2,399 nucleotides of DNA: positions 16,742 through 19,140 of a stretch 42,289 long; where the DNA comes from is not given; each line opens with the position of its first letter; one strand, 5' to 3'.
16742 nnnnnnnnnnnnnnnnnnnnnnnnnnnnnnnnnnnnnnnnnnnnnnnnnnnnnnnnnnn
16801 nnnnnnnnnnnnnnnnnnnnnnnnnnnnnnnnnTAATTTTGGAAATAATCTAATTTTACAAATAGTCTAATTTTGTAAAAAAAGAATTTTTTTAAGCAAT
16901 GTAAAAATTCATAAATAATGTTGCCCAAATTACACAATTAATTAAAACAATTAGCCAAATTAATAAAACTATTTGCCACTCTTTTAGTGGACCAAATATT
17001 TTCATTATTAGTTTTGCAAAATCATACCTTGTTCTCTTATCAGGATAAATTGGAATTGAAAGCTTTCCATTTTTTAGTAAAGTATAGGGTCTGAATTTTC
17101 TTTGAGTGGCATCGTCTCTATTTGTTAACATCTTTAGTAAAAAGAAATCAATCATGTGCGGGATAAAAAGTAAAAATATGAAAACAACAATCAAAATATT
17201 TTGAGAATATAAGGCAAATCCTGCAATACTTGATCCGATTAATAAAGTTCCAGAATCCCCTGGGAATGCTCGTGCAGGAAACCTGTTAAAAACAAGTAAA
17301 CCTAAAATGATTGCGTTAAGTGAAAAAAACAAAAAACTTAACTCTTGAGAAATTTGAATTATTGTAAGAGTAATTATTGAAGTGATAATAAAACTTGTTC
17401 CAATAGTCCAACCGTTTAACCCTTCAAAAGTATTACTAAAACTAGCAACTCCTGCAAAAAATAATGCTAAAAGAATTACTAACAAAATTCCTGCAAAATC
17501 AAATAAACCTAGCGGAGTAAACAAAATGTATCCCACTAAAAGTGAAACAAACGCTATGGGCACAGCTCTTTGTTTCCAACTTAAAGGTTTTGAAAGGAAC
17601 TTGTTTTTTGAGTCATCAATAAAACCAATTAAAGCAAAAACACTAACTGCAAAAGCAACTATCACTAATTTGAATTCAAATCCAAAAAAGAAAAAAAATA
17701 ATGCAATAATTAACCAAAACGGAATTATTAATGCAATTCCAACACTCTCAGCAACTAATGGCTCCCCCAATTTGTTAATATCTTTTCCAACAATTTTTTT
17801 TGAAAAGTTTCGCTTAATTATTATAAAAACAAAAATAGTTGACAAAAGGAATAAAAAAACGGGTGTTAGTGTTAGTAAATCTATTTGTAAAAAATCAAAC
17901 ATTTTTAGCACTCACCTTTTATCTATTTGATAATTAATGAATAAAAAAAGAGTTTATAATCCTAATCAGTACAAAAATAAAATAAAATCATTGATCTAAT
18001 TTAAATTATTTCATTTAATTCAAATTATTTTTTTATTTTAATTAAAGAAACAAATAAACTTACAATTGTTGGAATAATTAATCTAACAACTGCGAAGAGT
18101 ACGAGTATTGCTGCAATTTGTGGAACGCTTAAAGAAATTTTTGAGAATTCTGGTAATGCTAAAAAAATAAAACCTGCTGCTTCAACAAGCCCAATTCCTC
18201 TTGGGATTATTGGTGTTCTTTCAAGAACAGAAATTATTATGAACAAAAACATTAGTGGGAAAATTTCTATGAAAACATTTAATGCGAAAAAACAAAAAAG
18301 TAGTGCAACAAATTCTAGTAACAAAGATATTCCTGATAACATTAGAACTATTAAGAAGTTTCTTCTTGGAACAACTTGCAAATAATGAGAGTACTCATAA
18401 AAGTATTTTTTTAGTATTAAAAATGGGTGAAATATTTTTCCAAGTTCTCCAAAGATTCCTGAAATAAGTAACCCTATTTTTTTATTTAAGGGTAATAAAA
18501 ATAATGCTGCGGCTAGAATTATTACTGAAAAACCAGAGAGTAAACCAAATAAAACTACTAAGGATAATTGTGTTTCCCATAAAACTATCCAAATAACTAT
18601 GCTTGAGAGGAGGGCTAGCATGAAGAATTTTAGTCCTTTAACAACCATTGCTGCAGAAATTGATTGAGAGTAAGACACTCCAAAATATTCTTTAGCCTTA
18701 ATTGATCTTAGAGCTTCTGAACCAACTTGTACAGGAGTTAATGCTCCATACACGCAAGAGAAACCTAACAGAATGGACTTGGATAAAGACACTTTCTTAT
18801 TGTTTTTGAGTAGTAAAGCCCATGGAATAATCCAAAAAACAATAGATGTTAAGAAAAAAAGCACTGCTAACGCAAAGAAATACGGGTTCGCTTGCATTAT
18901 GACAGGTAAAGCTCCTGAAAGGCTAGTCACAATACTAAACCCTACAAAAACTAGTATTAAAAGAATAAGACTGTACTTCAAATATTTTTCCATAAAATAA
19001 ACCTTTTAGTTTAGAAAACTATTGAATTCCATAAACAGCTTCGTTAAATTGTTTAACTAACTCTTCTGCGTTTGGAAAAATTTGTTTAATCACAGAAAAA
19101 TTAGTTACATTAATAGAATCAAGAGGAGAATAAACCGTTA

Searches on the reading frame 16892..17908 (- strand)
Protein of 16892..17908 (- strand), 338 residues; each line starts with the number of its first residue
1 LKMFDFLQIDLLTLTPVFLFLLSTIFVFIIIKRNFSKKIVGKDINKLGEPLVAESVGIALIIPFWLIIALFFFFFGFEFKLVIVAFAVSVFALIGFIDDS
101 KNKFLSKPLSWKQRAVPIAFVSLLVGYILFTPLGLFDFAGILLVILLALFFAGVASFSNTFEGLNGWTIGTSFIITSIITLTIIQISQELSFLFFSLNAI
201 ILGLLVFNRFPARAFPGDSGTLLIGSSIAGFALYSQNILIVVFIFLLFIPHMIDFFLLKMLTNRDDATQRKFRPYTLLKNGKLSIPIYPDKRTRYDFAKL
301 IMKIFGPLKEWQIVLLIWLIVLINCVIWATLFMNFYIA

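Call 23: search_protein_families(library=pfam, proteins=[window:16892-17908:-], max_evalue=0.001)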
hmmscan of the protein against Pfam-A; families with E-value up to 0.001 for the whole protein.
window:16892-17908:- (338 aa): 1 family
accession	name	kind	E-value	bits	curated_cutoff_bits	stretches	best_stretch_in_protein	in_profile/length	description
PF00953.26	Glycos_transf_4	-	7.7e-19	68.7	27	1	82-235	2-159/160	Glycosyl transferase family 4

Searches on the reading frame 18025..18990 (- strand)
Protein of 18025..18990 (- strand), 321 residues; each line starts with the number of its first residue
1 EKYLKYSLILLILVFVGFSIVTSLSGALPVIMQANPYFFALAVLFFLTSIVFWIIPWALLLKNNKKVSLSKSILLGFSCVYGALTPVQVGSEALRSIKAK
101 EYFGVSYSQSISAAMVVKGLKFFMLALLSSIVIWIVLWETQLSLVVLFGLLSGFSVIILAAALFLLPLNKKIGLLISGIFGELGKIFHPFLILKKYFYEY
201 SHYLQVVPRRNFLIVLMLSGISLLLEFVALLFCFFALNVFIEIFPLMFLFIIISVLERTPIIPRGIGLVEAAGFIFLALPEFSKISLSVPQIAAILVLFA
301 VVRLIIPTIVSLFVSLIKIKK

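Call 23: search_protein_families(library=pfam, proteins=[window:18025-18990:-], max_evalue=0.001)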
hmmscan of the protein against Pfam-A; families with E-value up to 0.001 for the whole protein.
window:18025-18990:- (321 aa): 1 family
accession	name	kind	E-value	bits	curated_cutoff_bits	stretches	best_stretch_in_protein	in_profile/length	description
PF03706.18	LPG_synthase_TM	-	1.3e-14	54.8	33.4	1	11-310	4-301/302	Lysylphosphatidylglycerol synthase TM region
